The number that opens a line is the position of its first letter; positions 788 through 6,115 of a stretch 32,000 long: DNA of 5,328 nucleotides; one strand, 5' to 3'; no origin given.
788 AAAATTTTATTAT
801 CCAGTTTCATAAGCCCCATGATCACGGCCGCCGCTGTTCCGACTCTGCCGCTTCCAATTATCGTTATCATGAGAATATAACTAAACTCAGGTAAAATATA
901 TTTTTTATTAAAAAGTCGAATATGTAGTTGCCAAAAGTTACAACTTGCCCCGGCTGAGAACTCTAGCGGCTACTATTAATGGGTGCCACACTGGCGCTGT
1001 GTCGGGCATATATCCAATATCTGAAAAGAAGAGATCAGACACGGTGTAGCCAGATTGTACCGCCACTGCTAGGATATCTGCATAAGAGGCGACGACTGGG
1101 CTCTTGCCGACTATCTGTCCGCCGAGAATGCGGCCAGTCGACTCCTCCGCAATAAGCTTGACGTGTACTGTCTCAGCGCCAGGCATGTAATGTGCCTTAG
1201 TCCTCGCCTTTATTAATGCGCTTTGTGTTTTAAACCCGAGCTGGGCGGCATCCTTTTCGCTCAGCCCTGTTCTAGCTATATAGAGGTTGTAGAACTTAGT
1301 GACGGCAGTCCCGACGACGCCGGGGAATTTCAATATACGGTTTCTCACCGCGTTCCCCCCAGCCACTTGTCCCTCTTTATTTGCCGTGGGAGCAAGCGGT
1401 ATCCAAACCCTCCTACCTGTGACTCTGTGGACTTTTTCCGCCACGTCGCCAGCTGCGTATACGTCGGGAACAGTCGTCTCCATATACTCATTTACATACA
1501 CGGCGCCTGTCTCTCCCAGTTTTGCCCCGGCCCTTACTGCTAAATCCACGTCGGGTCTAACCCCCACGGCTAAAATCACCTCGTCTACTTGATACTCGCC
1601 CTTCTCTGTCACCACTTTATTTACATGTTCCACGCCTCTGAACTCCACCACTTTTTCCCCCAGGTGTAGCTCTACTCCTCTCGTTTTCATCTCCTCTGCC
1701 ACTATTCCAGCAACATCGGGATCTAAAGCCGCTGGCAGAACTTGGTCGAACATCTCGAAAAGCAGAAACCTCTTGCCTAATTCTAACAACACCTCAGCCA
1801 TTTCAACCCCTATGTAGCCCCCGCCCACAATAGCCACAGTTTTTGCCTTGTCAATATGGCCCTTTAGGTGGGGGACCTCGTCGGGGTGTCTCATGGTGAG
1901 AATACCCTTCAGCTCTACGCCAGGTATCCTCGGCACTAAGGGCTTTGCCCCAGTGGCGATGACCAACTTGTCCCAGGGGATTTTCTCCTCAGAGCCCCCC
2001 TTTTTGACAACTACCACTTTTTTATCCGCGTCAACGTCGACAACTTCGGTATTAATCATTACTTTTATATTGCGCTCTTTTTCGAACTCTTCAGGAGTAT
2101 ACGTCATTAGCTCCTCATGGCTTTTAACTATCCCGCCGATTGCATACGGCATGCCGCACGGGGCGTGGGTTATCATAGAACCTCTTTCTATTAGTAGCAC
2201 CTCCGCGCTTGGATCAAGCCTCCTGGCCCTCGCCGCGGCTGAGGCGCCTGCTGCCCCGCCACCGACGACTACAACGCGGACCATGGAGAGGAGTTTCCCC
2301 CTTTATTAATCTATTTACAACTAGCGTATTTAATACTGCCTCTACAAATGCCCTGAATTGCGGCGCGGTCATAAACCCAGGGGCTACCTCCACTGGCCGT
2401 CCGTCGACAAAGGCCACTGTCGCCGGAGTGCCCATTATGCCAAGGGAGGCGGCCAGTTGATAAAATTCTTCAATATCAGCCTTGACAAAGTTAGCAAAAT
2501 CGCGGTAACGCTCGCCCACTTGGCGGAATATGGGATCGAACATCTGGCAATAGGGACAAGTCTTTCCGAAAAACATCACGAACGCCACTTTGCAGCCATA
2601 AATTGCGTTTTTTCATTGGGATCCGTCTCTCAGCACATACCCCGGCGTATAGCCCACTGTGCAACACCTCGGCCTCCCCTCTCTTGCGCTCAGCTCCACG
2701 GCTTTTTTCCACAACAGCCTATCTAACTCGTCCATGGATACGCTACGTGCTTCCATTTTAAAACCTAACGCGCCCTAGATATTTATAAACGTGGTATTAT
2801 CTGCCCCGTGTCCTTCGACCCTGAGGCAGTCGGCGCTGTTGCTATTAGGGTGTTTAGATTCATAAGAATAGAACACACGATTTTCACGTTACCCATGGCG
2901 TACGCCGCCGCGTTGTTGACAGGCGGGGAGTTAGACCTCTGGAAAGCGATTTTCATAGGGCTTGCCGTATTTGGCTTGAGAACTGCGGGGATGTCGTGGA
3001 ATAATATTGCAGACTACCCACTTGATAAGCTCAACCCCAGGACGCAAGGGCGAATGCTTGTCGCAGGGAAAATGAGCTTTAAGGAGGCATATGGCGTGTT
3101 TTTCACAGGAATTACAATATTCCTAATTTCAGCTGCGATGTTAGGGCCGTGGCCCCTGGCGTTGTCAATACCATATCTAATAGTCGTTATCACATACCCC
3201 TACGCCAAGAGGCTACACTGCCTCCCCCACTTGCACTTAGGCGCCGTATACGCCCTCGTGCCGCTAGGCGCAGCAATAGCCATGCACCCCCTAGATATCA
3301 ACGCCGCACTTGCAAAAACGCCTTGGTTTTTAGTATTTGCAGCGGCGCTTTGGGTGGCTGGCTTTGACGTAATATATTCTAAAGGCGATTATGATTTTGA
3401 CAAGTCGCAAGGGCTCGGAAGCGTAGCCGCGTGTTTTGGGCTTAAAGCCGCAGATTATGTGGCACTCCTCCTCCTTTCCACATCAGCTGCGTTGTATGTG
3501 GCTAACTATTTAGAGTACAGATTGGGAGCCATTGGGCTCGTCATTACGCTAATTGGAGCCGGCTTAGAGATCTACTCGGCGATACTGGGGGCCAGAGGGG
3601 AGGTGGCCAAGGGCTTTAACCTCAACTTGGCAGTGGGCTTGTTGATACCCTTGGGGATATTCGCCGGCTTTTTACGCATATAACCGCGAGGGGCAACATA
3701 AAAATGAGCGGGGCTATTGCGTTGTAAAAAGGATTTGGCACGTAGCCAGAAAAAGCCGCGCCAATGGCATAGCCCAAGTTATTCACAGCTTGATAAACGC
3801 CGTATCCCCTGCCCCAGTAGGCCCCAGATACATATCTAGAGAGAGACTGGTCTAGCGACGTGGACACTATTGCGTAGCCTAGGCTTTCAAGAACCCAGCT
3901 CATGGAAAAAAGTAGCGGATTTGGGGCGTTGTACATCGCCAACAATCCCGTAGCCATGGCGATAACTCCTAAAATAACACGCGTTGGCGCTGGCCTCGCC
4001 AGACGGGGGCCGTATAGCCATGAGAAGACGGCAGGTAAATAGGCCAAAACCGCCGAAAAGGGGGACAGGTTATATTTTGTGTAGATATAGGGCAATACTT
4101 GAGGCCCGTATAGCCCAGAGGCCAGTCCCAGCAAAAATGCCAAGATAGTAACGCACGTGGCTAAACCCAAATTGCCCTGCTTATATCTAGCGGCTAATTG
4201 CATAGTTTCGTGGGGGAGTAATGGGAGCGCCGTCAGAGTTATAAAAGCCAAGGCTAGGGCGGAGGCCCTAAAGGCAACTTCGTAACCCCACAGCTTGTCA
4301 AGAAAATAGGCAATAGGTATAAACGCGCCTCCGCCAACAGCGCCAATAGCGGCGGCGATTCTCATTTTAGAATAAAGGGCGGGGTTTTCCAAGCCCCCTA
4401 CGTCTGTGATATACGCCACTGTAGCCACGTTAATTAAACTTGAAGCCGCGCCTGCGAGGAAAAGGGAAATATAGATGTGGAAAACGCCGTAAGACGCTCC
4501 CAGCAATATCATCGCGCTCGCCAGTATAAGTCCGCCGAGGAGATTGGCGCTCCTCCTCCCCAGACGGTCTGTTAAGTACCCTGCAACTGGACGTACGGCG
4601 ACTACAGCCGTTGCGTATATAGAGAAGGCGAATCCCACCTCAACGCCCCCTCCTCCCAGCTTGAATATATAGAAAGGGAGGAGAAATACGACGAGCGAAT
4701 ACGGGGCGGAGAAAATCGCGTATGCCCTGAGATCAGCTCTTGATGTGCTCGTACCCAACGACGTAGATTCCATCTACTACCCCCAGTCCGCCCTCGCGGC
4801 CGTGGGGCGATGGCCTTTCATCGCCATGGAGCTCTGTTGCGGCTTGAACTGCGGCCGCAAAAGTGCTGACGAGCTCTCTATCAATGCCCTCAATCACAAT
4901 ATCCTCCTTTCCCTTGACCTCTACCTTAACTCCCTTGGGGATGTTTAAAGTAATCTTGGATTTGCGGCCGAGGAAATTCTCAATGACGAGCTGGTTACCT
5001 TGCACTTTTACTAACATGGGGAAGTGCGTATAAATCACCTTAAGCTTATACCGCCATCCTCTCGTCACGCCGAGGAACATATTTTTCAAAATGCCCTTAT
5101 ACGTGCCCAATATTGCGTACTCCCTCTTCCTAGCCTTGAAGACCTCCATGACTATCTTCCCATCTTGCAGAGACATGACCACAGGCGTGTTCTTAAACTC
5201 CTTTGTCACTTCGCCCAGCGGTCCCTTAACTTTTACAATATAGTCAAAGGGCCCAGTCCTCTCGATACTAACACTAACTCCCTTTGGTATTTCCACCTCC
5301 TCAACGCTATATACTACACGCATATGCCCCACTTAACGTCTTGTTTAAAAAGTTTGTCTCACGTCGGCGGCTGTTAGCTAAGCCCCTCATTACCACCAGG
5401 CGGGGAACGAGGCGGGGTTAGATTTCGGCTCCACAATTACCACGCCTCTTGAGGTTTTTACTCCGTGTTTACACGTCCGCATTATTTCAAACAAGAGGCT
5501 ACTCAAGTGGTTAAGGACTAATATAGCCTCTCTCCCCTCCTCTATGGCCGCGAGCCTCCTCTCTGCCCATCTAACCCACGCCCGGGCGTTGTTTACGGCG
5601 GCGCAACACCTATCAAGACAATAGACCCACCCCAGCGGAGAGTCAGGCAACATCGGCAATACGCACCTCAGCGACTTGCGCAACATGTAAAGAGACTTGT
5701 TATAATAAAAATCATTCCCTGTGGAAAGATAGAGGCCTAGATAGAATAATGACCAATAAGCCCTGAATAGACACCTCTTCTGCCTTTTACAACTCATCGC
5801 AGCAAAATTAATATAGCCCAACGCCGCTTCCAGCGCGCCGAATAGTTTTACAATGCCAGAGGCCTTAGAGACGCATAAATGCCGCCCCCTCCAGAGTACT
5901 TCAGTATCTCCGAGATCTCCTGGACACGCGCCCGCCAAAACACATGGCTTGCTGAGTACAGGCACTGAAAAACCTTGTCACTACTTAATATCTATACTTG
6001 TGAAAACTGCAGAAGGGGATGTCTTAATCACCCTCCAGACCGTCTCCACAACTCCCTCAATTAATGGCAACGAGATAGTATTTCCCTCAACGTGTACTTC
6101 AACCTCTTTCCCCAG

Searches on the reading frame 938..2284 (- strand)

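Call 84: search_protein_families(library=pfam, max_evalue=0.001, proteins=[window:938-2284:-])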
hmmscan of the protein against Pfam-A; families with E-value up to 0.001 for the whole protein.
window:938-2284:- (448 aa): 13 families
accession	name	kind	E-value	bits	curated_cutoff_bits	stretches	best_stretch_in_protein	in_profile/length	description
PF07992.20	Pyr_redox_2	-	2.6e-68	231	26.1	1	3-305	2-291/291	Pyridine nucleotide-disulphide oxidoreductase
PF00070.33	Pyr_redox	-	5.3e-24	85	22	1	150-228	2-81/82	Pyridine nucleotide-disulphide oxidoreductase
PF13738.12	Pyr_redox_3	-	4.3e-20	72.6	30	1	57-279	81-305/305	Pyridine nucleotide-disulphide oxidoreductase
PF02852.28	Pyr_redox_dim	-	3.6e-18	66.2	25.3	1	327-430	2-103/110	Pyridine nucleotide-disulphide oxidoreductase, dimerisation domain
PF01266.30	DAO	-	5.8e-13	49.5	27.9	1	3-39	1-35/353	FAD dependent oxidoreductase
PF03486.20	HI0933_like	-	2.7e-09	37.3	50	0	3-37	2-34/244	HI0933-like protein Rossmann domain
PF13450.12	NAD_binding_8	-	1e-07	32.5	21.9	1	6-36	1-29/68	NAD(P)-binding Rossmann-like domain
PF13434.12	Lys_Orn_oxgnase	-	1e-06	28.6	21.3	1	78-169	115-210/339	L-lysine 6-monooxygenase/L-ornithine 5-monooxygenase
PF13454.12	NAD_binding_9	-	3e-06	27.8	21.8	0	5-36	1-34/155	FAD-NAD(P)-binding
PF01134.28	GIDA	-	9e-06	25.4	22.1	0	4-55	2-50/391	Glucose inhibited division protein A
PF12831.13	FAD_oxidored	-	2.5e-05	24.2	27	0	4-37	2-33/416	FAD dependent oxidoreductase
PF00890.30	FAD_binding_2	-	0.00044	20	20.4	0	4-39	2-38/414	FAD binding domain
PF01262.27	AlaDh_PNT_C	-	0.0006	19.7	23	0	3-28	30-55/214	Alanine dehydrogenase/PNT, C-terminal domain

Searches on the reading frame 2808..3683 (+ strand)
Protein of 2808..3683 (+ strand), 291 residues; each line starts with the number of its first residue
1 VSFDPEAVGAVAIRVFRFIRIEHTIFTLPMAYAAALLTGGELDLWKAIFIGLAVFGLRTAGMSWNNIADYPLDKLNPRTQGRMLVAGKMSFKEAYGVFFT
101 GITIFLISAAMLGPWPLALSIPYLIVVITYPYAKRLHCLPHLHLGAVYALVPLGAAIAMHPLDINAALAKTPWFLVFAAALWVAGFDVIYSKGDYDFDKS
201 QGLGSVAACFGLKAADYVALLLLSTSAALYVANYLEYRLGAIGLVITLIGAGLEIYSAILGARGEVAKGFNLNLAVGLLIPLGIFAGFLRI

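Call 84: search_protein_families(library=pfam, max_evalue=0.001, proteins=[window:2808-3683:+])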
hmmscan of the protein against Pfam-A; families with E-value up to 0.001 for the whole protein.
window:2808-3683:+ (291 aa): 1 family
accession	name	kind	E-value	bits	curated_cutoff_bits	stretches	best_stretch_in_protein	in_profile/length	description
PF01040.23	UbiA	-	6.7e-34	117.7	34.2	1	28-263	3-237/250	UbiA prenyltransferase family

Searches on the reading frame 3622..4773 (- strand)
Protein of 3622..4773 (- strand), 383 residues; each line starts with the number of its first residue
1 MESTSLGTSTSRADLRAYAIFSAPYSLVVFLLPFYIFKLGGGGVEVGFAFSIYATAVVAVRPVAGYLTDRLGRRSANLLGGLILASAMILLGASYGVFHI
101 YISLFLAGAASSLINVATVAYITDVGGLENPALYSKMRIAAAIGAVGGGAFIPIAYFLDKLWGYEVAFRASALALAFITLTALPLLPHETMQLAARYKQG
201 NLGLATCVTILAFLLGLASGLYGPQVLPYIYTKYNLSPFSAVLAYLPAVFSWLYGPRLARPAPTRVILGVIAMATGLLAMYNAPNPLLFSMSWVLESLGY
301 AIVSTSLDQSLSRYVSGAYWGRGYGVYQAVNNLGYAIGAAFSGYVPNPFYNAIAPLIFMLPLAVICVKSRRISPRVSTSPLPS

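Call 84: search_protein_families(library=pfam, max_evalue=0.001, proteins=[window:3622-4773:-])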
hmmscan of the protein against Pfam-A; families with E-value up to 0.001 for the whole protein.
window:3622-4773:- (383 aa): 1 family
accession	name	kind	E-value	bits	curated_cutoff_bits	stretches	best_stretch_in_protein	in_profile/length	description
PF07690.21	MFS_1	-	3.5e-23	82.5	33.4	2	18-190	5-179/347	Major Facilitator Superfamily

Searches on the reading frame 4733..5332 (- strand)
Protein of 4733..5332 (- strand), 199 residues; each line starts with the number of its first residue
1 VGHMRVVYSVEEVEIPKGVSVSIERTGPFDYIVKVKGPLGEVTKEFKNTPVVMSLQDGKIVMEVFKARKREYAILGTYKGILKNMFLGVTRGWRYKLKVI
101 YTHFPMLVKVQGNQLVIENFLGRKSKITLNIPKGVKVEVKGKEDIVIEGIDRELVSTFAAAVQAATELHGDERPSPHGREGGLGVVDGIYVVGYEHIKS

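Call 84: search_protein_families(library=pfam, max_evalue=0.001, proteins=[window:4733-5332:-])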
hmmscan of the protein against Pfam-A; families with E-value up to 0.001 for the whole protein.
window:4733-5332:- (199 aa): 1 family
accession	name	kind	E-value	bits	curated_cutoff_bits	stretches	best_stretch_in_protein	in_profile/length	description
PF00347.28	Ribosomal_L6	-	1.1e-23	84.2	27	2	104-168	1-69/80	Ribosomal protein L6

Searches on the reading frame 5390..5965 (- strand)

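Call 84: search_protein_families(library=pfam, max_evalue=0.001, proteins=[window:5390-5965:-])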
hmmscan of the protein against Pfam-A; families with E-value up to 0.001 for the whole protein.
window:5390-5965:- (191 aa): 1 family
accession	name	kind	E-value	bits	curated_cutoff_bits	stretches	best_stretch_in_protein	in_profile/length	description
PF01923.23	Cob_adeno_trans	-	3.4e-15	57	24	1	15-164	5-170/171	Cobalamin adenosyltransferase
